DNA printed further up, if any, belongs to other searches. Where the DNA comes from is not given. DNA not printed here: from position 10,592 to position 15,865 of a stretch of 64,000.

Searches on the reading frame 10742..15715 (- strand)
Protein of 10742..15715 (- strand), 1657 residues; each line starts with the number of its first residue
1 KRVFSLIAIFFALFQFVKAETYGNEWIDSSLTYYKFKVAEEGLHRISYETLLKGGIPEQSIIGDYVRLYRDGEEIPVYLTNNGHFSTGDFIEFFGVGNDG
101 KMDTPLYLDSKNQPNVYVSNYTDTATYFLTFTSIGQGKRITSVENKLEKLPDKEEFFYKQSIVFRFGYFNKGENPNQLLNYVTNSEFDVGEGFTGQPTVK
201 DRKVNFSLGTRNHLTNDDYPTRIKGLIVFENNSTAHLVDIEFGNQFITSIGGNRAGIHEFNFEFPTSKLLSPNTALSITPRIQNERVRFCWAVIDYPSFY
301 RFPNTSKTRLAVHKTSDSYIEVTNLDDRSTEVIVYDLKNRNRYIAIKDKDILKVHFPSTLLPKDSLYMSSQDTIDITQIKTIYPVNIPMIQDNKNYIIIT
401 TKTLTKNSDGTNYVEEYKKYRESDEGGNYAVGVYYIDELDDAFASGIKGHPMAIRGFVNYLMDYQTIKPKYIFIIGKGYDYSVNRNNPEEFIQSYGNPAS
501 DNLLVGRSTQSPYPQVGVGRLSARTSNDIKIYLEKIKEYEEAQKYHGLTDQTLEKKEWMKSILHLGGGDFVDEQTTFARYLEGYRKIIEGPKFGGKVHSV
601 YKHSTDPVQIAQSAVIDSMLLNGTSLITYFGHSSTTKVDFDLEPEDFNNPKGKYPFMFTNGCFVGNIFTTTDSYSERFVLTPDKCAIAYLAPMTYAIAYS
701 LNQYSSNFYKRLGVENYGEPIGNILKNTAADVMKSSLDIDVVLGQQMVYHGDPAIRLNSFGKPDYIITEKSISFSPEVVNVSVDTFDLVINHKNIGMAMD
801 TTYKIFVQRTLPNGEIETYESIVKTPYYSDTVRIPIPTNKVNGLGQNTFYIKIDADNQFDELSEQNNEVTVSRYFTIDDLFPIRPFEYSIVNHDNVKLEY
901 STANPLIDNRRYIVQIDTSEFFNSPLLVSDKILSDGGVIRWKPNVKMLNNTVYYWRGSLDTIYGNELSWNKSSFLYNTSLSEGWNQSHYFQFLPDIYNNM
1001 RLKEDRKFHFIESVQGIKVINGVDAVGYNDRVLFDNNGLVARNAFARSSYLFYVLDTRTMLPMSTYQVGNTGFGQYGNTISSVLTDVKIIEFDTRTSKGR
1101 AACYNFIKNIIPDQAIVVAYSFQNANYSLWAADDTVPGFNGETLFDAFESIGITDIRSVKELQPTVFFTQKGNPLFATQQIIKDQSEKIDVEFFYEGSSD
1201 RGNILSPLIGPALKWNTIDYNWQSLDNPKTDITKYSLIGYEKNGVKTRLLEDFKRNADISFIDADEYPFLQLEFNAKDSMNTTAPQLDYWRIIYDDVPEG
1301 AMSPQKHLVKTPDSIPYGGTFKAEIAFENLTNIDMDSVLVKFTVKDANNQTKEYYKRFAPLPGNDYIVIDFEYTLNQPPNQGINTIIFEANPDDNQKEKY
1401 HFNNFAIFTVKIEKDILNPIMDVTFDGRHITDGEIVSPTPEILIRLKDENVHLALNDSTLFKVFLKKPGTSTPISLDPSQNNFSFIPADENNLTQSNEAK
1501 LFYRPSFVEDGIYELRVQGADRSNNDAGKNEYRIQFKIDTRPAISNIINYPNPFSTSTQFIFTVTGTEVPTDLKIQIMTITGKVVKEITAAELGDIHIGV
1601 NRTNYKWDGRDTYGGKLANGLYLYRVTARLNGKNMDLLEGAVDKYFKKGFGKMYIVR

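Call 9: search_protein_families(library=pfam, proteins=[window:10742-15715:-])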
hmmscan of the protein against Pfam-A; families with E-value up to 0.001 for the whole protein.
window:10742-15715:- (1657 aa): 2 families
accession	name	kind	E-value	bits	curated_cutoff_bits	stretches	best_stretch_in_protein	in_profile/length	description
PF01364.23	Peptidase_C25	-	7.4e-52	177.3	23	1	396-757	1-374/374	Peptidase family C25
PF13860.13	FlgD_ig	-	2.9e-06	27.6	27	1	1559-1629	11-76/79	FlgD Ig-like domain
